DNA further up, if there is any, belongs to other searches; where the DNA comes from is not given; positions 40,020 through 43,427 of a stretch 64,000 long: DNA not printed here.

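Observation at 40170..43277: AT-rich single gene encoding a metallophosphoesterase-STAND/NACHT-like NTPase-helical domain fusion: candidate NLR-type antiphage/conflict system with an unusual effector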

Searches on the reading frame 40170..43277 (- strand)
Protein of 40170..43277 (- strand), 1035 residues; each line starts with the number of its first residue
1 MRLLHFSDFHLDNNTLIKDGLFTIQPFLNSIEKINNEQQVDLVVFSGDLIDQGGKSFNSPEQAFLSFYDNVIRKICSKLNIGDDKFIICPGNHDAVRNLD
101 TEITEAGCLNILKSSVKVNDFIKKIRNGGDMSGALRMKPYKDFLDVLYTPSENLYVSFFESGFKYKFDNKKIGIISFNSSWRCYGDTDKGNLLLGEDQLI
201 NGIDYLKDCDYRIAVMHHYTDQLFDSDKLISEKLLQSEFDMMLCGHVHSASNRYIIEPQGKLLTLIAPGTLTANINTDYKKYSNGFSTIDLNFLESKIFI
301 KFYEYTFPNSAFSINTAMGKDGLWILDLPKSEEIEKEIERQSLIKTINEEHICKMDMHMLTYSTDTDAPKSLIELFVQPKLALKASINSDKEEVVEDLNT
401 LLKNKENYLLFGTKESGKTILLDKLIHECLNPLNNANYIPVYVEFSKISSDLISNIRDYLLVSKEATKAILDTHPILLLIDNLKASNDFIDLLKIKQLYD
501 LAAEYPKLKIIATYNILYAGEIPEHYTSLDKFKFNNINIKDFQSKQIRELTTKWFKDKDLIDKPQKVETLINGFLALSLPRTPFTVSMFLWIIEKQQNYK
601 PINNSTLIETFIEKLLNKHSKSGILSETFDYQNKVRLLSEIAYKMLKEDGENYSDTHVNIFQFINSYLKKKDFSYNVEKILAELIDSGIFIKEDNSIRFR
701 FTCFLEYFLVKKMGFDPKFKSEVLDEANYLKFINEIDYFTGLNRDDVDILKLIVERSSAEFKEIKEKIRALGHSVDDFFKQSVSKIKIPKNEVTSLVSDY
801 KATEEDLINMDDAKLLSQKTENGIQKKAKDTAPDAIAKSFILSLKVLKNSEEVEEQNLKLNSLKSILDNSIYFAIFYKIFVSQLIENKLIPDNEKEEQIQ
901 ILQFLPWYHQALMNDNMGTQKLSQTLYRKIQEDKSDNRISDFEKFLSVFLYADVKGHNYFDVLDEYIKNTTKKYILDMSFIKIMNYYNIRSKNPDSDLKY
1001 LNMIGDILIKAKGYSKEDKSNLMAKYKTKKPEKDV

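Call 3: search_protein_families(library=pfam, proteins=[window:40170-43277:-], max_evalue=1)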
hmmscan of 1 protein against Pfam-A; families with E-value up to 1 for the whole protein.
window:40170-43277:- (1035 aa): 7 families
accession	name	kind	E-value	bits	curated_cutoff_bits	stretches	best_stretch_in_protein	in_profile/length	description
PF00149.33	Metallophos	-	1.7e-15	58.4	21.5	1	1-249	1-190/191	Calcineurin-like phosphoesterase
PF24406.1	nSTAND_NTPase4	-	8.4e-13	48.7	27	1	662-709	10-58/58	Novel STAND NTPase 4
PF12850.12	Metallophos_2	-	3.1e-05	24.5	27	1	211-276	82-140/154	Calcineurin-like phosphoesterase superfamily domain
PF13173.12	AAA_14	-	0.00055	20.4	27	1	406-513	3-96/129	AAA domain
PF12775.13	AAA_7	-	0.012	15.6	25.8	1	398-449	26-73/181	P-loop containing dynein motor region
PF25201.1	nSTAND6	-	0.092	13.2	27.7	1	392-466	5-77/148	Novel STAND NTPase 6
PF04042.21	DNA_pol_E_B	-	0.093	12.6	29.1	1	7-97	5-93/210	DNA polymerase alpha/epsilon subunit B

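Call 4: search_protein_families(library=padloc, proteins=[window:40170-43277:-], max_evalue=1)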
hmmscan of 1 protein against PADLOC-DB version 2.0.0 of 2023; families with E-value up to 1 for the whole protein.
window:40170-43277:- (1035 aa): 2 families
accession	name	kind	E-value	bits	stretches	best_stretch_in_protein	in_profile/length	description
PDLC05051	PDC-S60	-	5.1e-138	459.9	1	1-1006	1-997/1027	-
PDLC04140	mad8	-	0.007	13.9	1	390-434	12-56/314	mads_8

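Call 5: search_protein_families(library=ncbifam, proteins=[window:40170-43277:-], max_evalue=1)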
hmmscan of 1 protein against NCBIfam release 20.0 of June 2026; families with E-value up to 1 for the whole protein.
window:40170-43277:- (1035 aa): 8 families
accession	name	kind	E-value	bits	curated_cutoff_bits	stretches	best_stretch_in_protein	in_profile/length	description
NF053861.1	DS8_antiphage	equivalog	8.5e-54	182.7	790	1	5-711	1-682/994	anti-phage protein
NF053862.1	DS9_1_antiphage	equivalog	1.7e-10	40.3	420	1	2-186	195-358/486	anti-phage phosphoesterase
NF008206.2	PRK10966.1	equivalog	5.2e-07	29.1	450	1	1-102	1-93/380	exonuclease subunit SbcD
TIGR00619.1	sbcd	subfamily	2.1e-06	27.7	77.65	1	1-100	1-92/252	exonuclease subunit SbcD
NF041754.1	sbcd_Bac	equivalog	1.3e-05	24.6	750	1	1-99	1-91/390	exonuclease subunit SbcD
TIGR00040.1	yfcE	subfamily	0.00012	22.1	56.25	1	31-112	20-82/158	YfcE family phosphodiesterase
NF008460.0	PRK11340.1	equivalog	0.00032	20.2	188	1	1-96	50-125/271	phosphodiesterase YaeI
TIGR03420.1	DnaA_homol_Hda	equivalog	0.018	14.6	194.8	1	381-455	12-87/226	DnaA regulatory inactivator Hda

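Call 11: find_homologous_proteins(query=window:40170-43277:-, max_evalue=0.00001)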
Query window:40170-43277:- (1035 aa): 76 proteins with E <= 0.00001 among 8000 candidates.
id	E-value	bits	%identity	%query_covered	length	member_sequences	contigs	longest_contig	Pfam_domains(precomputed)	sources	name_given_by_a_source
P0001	0.0e+0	2289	100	100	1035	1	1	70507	PF12850.13,PF00149.34,PF24406.2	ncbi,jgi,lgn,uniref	ncbi:MAG: metallophosphoesterase [Mucilaginibacter sp.]|jgi:DNA repair exonuclease SbcCD nuclease su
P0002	0.0e+0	1967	84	100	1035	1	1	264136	PF00149.34,PF24406.2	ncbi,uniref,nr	ncbi:metallophosphoesterase [Mucilaginibacter aquariorum]|uniref:Metallophosphoesterase n=1 Tax=Muci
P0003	0.0e+0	1742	74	99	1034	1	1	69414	PF00149.34,PF24406.2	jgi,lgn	jgi:predicted MPP superfamily phosphohydrolase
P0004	0.0e+0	1603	68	100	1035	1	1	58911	PF12850.13,PF00149.34,PF24406.2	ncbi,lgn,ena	-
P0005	0.0e+0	1395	60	100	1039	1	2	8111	PF12850.13,PF00149.34,PF24406.2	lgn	-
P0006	0.0e+0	1295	57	100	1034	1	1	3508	PF00149.34,PF24406.2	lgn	-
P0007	4.5e-263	894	45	100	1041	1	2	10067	PF00149.34,PF24406.2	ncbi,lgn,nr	ncbi:MAG: metallophosphoesterase [Bacteroidota bacterium]|nr:metallophosphoesterase [Bacteroidota ba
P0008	4.2e-245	834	43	100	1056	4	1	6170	PF12850.13,PF00149.34,PF24406.2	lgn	-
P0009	2.6e-244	832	42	100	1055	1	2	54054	PF12850.13,PF00149.34,PF12775.14,PF24406.2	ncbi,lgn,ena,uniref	ncbi:metallophosphoesterase [Yeosuana marina]|uniref:metallophosphoesterase n=1 Tax=Yeosuana marina 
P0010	2.9e-244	831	42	100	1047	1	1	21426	PF12850.13,PF00149.34,PF24406.2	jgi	-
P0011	8.9e-243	826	42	100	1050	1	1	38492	PF12850.13,PF00149.34,PF24406.2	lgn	-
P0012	3.0e-242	825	42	100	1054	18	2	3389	PF12850.13,PF00149.34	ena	-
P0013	3.4e-240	818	42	100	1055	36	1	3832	PF00149.34,PF24406.2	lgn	-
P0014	1.2e-239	816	42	100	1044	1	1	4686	PF12850.13,PF00149.34,PF24406.2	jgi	-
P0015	3.8e-236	805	41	99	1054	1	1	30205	PF12850.13,PF00149.34,PF24406.2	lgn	-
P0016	5.3e-236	804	41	99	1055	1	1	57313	PF00149.34,PF24406.2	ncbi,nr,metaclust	ncbi:hypothetical protein OA88_15005 [Flavobacterium sp. JRM]|nr:hypothetical protein OA88_15005 [Fl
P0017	7.1e-231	787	40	100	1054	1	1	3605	PF00149.34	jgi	jgi:predicted phosphodiesterase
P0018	4.0e-225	768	41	100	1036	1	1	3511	PF12850.13,PF00149.34,PF24406.2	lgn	-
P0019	9.9e-199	681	38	100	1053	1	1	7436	PF00149.34,PF24406.2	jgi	jgi:predicted MPP superfamily phosphohydrolase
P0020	3.5e-194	666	36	100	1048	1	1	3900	PF00149.34,PF24406.2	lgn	-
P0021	2.8e-189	649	43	77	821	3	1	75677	PF24406.2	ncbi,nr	ncbi:MAG: hypothetical protein BGO86_05745 [Chryseobacterium sp. 36-9]|nr:MAG: hypothetical protein 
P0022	6.9e-189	648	35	99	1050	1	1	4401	PF00149.34,PF24406.2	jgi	-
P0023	2.7e-187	643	35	100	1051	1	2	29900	PF00149.34,PF24406.2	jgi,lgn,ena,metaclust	metaclust:\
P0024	4.0e-187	642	36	98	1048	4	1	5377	PF12850.13,PF00149.34,PF24406.2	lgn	-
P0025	3.4e-186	639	37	95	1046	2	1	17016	PF12850.13,PF00149.34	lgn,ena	-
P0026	1.4e-185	637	35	100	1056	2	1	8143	PF00149.34,PF24406.2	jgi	jgi:predicted MPP superfamily phosphohydrolase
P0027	1.9e-185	637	36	100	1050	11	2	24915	PF12850.13,PF00149.34,PF24406.2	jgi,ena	jgi:possible phosphohydrolase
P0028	6.0e-184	632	36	99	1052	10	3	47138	PF12850.13,PF00149.34,PF24406.2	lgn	-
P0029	3.1e-182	626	36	98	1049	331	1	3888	PF12850.13,PF00149.34,PF24406.2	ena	-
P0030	7.3e-182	625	35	97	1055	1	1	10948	PF00149.34,PF24406.2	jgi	-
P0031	1.7e-172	594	36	99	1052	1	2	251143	PF00149.34,PF24406.2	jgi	-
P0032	2.0e-172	594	36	100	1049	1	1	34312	PF12850.13,PF00149.34,PF24406.2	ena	-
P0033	5.8e-168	579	34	100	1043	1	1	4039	PF00149.34,PF24406.2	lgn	-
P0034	2.3e-167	577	35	100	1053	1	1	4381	PF00149.34,PF24406.2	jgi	-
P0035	2.9e-166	573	34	100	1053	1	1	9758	PF00149.34,PF24406.2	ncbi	-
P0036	5.1e-166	572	35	97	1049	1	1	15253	PF00149.34,PF05729.19,PF24406.2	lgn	-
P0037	2.7e-165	570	34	100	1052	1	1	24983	PF00149.34,PF24406.2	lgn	-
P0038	8.1e-156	539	32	98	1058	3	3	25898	PF12850.13,PF00149.34,PF24406.2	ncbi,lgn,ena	-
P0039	1.2e-155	538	33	98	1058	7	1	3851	PF12850.13,PF00149.34,PF24406.2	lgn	-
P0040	3.7e-155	536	33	99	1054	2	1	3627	PF12850.13,PF00149.34,PF24406.2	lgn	-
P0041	2.0e-152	527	34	100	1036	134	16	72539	PF00149.34,PF24406.2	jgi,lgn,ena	jgi:hypothetical protein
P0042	2.1e-151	524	33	98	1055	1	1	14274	PF12850.13,PF00149.34,PF05729.19,PF24406.2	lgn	-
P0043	3.0e-151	524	33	98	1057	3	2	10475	PF12850.13,PF00149.34,PF24406.2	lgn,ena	-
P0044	1.6e-149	518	33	97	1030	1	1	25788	PF00149.34,PF24406.2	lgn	-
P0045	2.9e-149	517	33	100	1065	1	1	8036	PF13173.13,PF00149.34,PF24406.2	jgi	-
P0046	6.5e-145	503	33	100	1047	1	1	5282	PF00149.34,PF24406.2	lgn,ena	-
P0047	9.2e-142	492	33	98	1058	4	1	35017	PF00149.34,PF24406.2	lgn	-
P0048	1.2e-141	492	33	100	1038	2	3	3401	PF12850.13,PF00149.34,PF24406.2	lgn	-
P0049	8.3e-141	489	33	100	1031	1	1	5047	PF00149.34,PF24406.2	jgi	jgi:hypothetical protein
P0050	1.5e-131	458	31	100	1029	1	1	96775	PF00149.34,PF24406.2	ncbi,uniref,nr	ncbi:metallophosphoesterase [Myroides odoratimimus]|uniref:metallophosphoesterase n=1 Tax=Myroides o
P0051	2.6e-129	451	32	97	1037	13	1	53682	PF00149.34,PF24406.2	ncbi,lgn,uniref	ncbi:metallophosphoesterase [Fibrobacter sp.]|uniref:metallophosphoesterase n=1 Tax=Fibrobacter sp. 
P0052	3.0e-128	447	32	97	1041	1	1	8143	PF00149.34,PF24406.2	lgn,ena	-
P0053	1.1e-106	376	40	53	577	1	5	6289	PF24406.2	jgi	jgi:hypothetical protein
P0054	9.7e-106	373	35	58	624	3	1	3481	PF00149.34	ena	-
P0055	6.8e-101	357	28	97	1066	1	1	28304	PF12850.13,PF00149.34,PF24406.2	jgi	jgi:predicted phosphodiesterase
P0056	3.3e-95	338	33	69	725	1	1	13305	PF00149.34,PF24406.2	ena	-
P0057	3.5e-57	212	27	100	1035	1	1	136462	PF00149.34,PF24406.2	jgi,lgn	jgi:predicted MPP superfamily phosphohydrolase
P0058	2.3e-51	193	29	65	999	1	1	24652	PF00149.34,PF24406.2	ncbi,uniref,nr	ncbi:metallophosphoesterase [Formosa sp. PL04]|uniref:STAND family AAA ATPase n=1 Tax=Formosa sp. PL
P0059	1.2e-48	184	29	57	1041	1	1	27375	PF00149.34,PF24406.2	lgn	-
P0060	2.5e-48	183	25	73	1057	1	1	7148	PF00149.34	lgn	-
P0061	5.9e-41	158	30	32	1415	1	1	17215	PF12850.13,PF00149.34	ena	-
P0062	1.3e-40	157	23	95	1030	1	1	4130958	PF00149.34,PF24406.2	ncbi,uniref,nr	ncbi:metallophosphoesterase [Changchengzhania lutea]|uniref:metallophosphoesterase n=1 Tax=Changchen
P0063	3.2e-40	156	31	32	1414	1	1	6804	PF00149.34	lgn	-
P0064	2.8e-38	150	32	30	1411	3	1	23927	PF12850.13,PF00149.34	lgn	-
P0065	3.6e-37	146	30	32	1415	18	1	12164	PF00149.34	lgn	-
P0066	4.6e-37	146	32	32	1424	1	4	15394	PF00149.34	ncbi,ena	-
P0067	4.1e-36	142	34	33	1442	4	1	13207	PF00149.34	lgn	-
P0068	7.6e-36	142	29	32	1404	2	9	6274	PF12850.13,PF00149.34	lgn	-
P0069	9.0e-33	131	28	29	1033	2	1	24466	PF00149.34,PF24406.2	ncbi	-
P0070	1.5e-29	121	31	33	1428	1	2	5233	PF00149.34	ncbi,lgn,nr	ncbi:MAG: metallophosphoesterase [Paludibacteraceae bacterium]|nr:metallophosphoesterase [Paludibact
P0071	1.4e-23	101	21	73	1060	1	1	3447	PF00149.34,PF24406.2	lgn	-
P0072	1.4e-15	74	24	74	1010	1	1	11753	PF00149.34,PF24406.2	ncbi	-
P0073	2.6e-13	67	23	84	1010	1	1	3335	PF00149.34,PF24406.2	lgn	-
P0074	3.1e-13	67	23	44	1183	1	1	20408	PF14863.13,PF25201.1,PF00149.34,PF13401.13,PF20703.4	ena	-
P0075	7.3e-11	59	22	73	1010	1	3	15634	PF00149.34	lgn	-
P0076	7.8e-10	55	24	26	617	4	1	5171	PF13289.13,PF00149.34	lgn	-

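Call 12: find_encoding_contigs(protein=window:40170-43277:-, flank=10000, max_places=6)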
Protein window:40170-43277:- (1035 aa): 1 contig read that carries it; 1 place shown.
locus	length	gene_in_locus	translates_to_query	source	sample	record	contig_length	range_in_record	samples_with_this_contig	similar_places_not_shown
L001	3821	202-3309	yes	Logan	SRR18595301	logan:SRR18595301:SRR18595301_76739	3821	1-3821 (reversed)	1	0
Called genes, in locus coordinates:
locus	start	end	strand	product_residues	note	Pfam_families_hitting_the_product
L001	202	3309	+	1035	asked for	PF00149:Metallophos, PF12850:Metallophos_2 (faint), PF24406:nSTAND_NTPase4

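Call 25: find_encoding_contigs(protein=P0002, flank=10000, max_places=3)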
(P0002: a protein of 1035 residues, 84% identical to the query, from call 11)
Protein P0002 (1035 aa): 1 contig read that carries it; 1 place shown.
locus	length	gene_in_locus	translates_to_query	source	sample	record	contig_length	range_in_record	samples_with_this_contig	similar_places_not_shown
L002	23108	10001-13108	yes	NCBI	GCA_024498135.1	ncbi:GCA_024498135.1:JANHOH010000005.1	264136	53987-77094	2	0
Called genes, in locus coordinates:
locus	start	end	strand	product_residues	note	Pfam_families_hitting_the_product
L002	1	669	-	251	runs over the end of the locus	PF16138:DUF4846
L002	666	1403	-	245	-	PF01551:Peptidase_M23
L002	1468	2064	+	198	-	-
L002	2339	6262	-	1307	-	PF02310:B12-binding, PF03308:MeaB, PF02492:cobW (weak), PF01642:MM_CoA_mutase, PF18741:MTES_1575 (faint), PF04480:DUF559, PF01642:MM_CoA_mutase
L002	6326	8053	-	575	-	PF26626:DUF8201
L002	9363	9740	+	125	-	-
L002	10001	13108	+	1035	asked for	PF00149:Metallophos, PF24406:nSTAND_NTPase4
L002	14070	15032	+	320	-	PF04055:Radical_SAM, PF16199:Radical_SAM_C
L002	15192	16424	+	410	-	PF01757:Acyl_transf_3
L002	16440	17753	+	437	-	PF05448:AXE1, PF00326:Peptidase_S9 (weak)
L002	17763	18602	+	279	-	-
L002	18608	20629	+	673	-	-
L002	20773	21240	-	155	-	-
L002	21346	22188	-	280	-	PF00581:Rhodanese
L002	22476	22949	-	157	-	PF04308:RNaseH_like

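Call 26: find_encoding_contigs(protein=P0003, flank=10000, max_places=3)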
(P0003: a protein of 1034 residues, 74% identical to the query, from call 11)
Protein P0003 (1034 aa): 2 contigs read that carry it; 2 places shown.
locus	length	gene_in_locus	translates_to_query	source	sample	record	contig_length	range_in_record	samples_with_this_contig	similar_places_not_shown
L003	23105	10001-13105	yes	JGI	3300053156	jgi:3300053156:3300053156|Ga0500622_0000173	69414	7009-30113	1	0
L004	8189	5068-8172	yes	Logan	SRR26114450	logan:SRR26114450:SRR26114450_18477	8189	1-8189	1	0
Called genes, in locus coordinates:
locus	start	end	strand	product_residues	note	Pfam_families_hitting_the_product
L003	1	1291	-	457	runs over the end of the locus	PF01654:Cyt_bd_oxida_I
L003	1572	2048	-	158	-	PF08279:HTH_11 (weak), PF13404:HTH_AsnC-type, PF13412:HTH_24, PF01037:AsnC_trans_reg, PF22482:AsnC_trans_reg_3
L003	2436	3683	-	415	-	PF00171:Aldedh (faint)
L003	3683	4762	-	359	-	PF00696:AA_kinase, PF01472:PUA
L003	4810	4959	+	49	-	-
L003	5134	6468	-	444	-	PF01979:Amidohydro_1, PF07969:Amidohydro_3 (weak)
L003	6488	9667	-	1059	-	PF22643:NagA_N (faint), PF01979:Amidohydro_1, PF07969:Amidohydro_3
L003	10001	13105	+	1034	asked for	PF00149:Metallophos, PF24406:nSTAND_NTPase4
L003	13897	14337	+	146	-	-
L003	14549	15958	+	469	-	PF04715:, PF00425:Chorismate_bind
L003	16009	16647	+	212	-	PF00117:GATase, PF07722:Peptidase_C26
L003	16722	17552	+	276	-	PF00218:IGPS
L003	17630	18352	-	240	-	PF06439:3keto-disac_hyd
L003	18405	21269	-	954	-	PF15979:Glyco_hydro_115, PF19190:BACON_2 (faint), PF17829:GH115_C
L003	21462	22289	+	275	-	PF03446:NAD_binding_2, PF14833:NAD_binding_11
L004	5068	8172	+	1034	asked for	PF00149:Metallophos, PF24406:nSTAND_NTPase4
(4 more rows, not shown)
